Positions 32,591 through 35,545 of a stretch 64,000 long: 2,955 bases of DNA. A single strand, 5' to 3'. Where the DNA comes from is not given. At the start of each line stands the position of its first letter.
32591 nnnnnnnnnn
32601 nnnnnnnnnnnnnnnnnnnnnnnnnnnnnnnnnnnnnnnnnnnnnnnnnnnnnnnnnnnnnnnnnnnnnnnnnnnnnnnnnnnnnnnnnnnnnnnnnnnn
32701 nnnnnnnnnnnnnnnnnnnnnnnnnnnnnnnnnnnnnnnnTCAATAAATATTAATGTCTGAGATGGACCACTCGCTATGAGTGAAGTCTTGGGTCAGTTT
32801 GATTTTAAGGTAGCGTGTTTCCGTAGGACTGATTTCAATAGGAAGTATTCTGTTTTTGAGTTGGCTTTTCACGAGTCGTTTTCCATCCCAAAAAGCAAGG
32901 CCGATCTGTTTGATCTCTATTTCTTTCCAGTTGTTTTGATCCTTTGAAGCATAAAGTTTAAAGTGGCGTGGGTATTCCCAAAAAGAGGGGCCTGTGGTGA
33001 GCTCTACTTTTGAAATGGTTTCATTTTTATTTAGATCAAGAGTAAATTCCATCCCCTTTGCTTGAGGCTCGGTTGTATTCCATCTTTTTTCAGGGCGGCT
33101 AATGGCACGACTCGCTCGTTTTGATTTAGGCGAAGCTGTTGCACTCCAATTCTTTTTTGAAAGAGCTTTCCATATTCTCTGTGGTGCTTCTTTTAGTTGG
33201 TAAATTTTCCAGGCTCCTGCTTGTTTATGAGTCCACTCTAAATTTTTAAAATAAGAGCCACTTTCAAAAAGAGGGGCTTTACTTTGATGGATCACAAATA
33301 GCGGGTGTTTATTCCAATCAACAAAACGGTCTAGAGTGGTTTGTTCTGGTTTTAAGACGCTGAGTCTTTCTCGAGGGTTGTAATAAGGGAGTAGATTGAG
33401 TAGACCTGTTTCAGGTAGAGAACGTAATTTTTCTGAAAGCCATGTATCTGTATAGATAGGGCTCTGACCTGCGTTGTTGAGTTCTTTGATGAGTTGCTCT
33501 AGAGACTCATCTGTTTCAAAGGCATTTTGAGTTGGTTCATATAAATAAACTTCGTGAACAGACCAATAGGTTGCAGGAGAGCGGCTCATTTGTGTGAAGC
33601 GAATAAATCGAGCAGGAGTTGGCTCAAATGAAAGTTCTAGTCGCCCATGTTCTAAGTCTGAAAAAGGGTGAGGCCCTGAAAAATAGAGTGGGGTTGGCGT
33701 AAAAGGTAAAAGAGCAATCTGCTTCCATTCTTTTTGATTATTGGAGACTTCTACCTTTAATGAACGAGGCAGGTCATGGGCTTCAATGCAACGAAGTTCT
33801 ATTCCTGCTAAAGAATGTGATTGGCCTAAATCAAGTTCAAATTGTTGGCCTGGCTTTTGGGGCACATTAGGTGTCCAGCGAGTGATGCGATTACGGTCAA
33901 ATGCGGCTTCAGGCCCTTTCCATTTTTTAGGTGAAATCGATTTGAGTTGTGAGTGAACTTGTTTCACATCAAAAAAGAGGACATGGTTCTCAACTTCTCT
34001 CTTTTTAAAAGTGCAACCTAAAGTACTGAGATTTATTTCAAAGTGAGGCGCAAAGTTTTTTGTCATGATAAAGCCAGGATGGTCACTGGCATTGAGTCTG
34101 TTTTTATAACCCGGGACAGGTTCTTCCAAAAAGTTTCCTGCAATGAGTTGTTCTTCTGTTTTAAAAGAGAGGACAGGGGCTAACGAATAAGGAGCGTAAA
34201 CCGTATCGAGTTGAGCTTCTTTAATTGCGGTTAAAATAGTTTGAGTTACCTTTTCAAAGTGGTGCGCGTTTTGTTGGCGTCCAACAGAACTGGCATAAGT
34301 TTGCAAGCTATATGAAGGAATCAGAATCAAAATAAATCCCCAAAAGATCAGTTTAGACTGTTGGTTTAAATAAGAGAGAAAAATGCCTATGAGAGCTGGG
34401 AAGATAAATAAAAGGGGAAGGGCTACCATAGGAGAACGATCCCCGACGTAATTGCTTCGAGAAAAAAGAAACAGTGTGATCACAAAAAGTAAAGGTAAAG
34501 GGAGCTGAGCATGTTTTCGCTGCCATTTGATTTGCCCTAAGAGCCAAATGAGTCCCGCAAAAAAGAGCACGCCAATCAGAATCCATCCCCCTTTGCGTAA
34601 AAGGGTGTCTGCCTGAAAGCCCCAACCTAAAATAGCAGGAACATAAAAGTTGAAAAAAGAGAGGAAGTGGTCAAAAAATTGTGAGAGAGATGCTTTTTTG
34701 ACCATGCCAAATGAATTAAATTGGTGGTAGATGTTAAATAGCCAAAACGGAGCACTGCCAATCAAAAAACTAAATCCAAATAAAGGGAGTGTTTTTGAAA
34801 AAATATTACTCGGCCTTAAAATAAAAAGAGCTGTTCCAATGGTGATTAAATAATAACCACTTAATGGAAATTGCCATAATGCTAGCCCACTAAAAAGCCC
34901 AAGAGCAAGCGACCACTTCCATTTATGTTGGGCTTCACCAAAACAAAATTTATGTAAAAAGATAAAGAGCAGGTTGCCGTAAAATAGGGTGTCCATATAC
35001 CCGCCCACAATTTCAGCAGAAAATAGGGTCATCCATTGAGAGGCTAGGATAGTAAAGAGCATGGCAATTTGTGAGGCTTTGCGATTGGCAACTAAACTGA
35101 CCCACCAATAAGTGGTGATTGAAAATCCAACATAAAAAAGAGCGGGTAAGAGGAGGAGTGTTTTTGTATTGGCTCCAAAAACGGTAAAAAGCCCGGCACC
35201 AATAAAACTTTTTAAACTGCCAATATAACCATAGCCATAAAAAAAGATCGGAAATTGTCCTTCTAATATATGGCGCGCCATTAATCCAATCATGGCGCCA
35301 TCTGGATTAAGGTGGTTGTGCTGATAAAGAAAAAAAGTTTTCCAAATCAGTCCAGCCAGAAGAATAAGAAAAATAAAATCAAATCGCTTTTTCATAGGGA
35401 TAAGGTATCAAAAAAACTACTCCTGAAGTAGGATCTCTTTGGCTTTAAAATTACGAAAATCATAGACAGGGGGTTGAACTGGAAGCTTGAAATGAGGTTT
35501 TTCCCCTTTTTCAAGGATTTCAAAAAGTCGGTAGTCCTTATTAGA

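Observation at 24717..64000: ~39-kb surface-glycan biosynthesis island combining several pathways and unusual tailoring enzymes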

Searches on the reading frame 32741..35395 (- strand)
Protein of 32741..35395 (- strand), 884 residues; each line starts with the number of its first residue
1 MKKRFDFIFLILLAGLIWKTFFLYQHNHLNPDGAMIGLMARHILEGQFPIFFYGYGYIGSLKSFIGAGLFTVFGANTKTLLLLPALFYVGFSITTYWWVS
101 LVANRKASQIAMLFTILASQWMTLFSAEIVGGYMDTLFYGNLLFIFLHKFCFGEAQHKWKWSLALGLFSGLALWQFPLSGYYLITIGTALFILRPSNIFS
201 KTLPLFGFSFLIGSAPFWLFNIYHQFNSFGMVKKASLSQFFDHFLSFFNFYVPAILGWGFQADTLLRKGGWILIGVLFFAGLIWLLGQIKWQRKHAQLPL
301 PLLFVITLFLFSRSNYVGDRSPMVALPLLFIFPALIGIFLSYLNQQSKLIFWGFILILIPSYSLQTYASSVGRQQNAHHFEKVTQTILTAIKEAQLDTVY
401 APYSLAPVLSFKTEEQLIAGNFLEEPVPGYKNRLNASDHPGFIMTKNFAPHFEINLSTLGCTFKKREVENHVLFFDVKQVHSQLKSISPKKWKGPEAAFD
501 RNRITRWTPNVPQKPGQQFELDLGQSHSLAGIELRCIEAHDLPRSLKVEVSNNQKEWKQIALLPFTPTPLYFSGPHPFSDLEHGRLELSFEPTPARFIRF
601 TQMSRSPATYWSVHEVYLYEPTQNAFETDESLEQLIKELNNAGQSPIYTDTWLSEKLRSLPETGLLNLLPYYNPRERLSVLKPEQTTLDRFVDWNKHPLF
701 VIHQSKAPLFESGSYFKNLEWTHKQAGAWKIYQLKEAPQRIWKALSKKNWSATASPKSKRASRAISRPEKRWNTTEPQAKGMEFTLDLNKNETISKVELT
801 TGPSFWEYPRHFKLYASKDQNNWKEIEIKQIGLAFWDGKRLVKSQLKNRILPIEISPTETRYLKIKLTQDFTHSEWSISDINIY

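Call 3: search_protein_families(library=pfam, proteins=[window:32741-35395:-])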
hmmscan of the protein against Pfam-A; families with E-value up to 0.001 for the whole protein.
window:32741-35395:- (884 aa): 2 families
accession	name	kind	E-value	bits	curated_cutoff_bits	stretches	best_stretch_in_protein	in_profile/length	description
PF00754.31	F5_F8_type_C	-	1.3e-23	83.9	28.2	2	759-877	12-122/127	F5/8 type C domain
PF22633.2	F5_F8_type_C_2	-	2.5e-13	50.9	27.8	2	498-561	2-66/91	NedA-like, galactose-binding domain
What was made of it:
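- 32741..35395 (-): PMT_2-type (ArnT/PMT-like) GT-C membrane domain fused to two discoidin (F5/8 type C, CBM32-like) domains. F5_F8_type_C twice (call 3).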

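Call 12: search_protein_families(library=ncbifam, proteins=[window:32741-35395:-], max_evalue=0.01)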
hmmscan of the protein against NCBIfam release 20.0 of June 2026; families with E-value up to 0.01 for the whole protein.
window:32741-35395:- (884 aa): 0 families

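Call 32: search_protein_families(library=pfam, proteins=[window:32741-35395:-], max_evalue=1)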
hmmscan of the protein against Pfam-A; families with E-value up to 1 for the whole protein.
window:32741-35395:- (884 aa): 6 families
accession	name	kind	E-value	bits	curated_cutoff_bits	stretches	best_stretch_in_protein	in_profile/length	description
PF00754.31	F5_F8_type_C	-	1.3e-23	83.9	28.2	2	759-877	12-122/127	F5/8 type C domain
PF22633.2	F5_F8_type_C_2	-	2.5e-13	50.9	27.8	2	498-561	2-66/91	NedA-like, galactose-binding domain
PF13139.11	DUF3981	-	0.0048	17.7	25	1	76-152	27-101/115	Domain of unknown function (DUF3981)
PF02038.21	ATP1G1_PLM_MAT8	-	0.019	14.8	26.9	1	266-287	13-34/48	ATP1G1/PLM/MAT8 family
PF16391.11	DUF5000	-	0.042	14.6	25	0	771-820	11-64/141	Domain of unknown function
PF06439.18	3keto-disac_hyd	-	0.2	12.1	26.8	1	728-829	103-187/187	3-keto-disaccharide hydrolase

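Call 35: search_solved_structures(query=window:32741-35395:-, max_evalue=1)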
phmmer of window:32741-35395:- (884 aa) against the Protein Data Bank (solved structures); distinct sequences matched with E-value up to 1: 9.
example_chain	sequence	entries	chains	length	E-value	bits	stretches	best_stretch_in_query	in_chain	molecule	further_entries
2qqj_A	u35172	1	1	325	3.2e-05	25.5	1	453-608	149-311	Neuropilin-2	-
4qdq_A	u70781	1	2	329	3.2e-05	25.5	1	453-608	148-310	Neuropilin-2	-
4qdr_A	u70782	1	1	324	4.7e-05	25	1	453-608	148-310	Neuropilin-2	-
2qqo_A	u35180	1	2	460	7.9e-05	24.2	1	453-608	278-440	Neuropilin-2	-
2qqk_A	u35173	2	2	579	0.00012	23.7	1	453-608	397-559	Neuropilin-2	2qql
7m22_N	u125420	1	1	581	0.00012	23.6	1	453-608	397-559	Neuropilin-2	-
8ivw_A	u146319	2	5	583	0.00013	23.5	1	453-608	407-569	Neuropilin-2 | aNRP2-14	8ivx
7t4s_F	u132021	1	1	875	0.00019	23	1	454-610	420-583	Neuropilin-2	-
7d29_A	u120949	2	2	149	0.99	10.7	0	495-623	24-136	AlyQ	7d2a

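Call 55: search_protein_families(library=pfam, alignment_id=A3, max_evalue=0.01)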
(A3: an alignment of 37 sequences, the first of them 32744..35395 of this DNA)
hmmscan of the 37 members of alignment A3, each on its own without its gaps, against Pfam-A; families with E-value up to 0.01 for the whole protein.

A. member 1, window:32744-35395:- (884 aa): 3 families
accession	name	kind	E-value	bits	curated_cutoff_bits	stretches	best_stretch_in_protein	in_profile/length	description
PF00754.31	F5_F8_type_C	-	1.3e-23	83.9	28.2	2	759-877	12-122/127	F5/8 type C domain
PF22633.2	F5_F8_type_C_2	-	2.5e-13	50.9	27.8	2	498-561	2-66/91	NedA-like, galactose-binding domain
PF13139.11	DUF3981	-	0.0048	17.7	25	0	76-152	27-101/115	Domain of unknown function (DUF3981)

B. families by the number of members that match (of 37 scanned): 18 families
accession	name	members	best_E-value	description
PF13231.12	PMT_2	30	1.9e-13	Dolichyl-phosphate-mannose-protein mannosyltransferase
PF00754.31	F5_F8_type_C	29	1.6e-27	F5/8 type C domain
PF22633.2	F5_F8_type_C_2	23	8.6e-19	NedA-like, galactose-binding domain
PF07719.23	TPR_2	4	1.5e-06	Tetratricopeptide repeat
PF13428.12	TPR_14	3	3.6e-06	Tetratricopeptide repeat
PF13414.12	TPR_11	3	8e-06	TPR repeat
PF11028.14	TMEM260-like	3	1.1e-05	Protein O-mannosyl-transferase TMEM260-like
PF00515.34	TPR_1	3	0.0022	Tetratricopeptide repeat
PF13176.12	TPR_7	1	0.00031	Tetratricopeptide repeat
PF04733.20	Coatomer_E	1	0.00061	Coatomer epsilon subunit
PF24607.1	CBM_AftD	1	0.00064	Arabinofuranosyltransferase D, third carbohydrate binding module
PF13431.12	TPR_17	1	0.00091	Tetratricopeptide repeat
PF03901.23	Glyco_transf_22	1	0.0023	Alg9-like mannosyltransferase family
PF06609.19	TRI12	1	0.0034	Fungal trichothecene efflux pump (TRI12)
PF13139.11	DUF3981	1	0.0048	Domain of unknown function (DUF3981)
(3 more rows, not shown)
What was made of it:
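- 32741..35395 (-): 30 of 37 sampled homologs hit Pfam PMT_2 and 29 of 37 have discoidin domains (call 55).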

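Call 56: search_solved_structures(query=A3, max_evalue=1)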
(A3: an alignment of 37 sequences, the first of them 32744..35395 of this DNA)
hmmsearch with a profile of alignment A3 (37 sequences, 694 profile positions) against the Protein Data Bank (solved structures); distinct sequences matched with E-value up to 1: 107 (the best 60 are shown).
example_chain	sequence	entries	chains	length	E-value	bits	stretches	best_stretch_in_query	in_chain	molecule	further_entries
7jfs_A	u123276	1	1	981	4.9e-19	71.3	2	491-666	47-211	F5/8 type C domain protein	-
7jnb_A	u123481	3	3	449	7e-18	67.5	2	491-666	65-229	F5/8 type C domain protein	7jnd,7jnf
1k3i_A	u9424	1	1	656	1.5e-12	49.9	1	489-647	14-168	Galactose Oxidase Precursor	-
2jd9_A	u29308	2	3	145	2e-12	49.5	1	500-645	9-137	YECBM32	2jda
2wq8_A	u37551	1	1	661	4.2e-12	48.4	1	496-647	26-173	GALACTOSE OXIDASE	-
6xlt_A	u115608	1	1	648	5e-12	48.1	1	497-647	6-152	Galactose oxidase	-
6xlr_A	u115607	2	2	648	5e-12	48.1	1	497-647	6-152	Galactose oxidase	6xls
9ndr_A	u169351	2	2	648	5e-12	48.1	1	497-647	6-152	Galactose oxidase | F5/8 type C domain-containing protein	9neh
8tx5_A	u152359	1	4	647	5e-12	48.1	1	497-647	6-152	Galactose oxidase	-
1t2x_A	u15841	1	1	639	5.3e-12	48.1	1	497-647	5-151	Galactose Oxidase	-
1gof_A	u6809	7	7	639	5.3e-12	48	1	497-647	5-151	GALACTOSE OXIDASE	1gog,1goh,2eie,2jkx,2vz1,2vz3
2eib_A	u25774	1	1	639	5.3e-12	48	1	497-647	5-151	Galactose oxidase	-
2eid_A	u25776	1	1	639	5.3e-12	48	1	497-647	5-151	Galactose oxidase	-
2eic_A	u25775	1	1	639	5.3e-12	48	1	497-647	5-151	Galactose oxidase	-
8tx6_A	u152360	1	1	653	1.1e-11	47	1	498-647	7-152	Galactose oxidase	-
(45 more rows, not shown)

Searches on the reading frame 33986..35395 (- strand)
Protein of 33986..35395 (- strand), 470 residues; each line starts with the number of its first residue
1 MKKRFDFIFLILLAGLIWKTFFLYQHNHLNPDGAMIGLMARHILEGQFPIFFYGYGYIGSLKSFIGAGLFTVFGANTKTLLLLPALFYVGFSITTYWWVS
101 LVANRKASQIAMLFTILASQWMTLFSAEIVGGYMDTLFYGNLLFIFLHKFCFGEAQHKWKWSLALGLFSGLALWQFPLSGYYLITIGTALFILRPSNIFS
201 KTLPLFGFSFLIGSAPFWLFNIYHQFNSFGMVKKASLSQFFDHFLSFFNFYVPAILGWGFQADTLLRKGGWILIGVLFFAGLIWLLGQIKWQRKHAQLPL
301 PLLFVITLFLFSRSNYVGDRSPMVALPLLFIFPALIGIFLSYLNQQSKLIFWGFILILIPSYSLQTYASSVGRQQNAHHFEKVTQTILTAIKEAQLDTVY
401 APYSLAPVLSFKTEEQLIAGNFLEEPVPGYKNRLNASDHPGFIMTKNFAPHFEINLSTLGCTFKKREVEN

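Call 53: search_protein_representatives(protein=window:33986-35395:-)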
Query: 470 residues. Proteins with E-value up to 0.001 (for the whole library): 2789; up to 1e-10: 1025; up to 1e-30: 27. The best 150 are listed.
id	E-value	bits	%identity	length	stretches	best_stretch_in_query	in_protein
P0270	7.9e-178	608.9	60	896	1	2-470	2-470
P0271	6.5e-66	239.8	45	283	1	1-272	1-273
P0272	1.6e-49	185.7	33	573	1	6-464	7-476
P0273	7.8e-47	176.9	37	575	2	1-173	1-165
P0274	5.9e-39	150.9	30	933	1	9-452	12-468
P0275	2.5e-37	145.5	29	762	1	3-466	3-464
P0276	6.3e-37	144.2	28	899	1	7-443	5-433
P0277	2.0e-36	142.6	29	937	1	3-446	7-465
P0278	2.3e-36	142.4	32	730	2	240-467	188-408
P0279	6.6e-36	140.8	28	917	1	3-470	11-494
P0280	1.2e-35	139.9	33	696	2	8-266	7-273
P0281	1.1e-34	136.7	30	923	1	2-466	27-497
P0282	7.3e-34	134.1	27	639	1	8-469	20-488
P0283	1.4e-33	133.1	34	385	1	10-369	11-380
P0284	1.7e-33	132.9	28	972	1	3-465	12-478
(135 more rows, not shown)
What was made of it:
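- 32741..35395 (-): The N-terminal domain has 2789 representative homologs (call 53).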
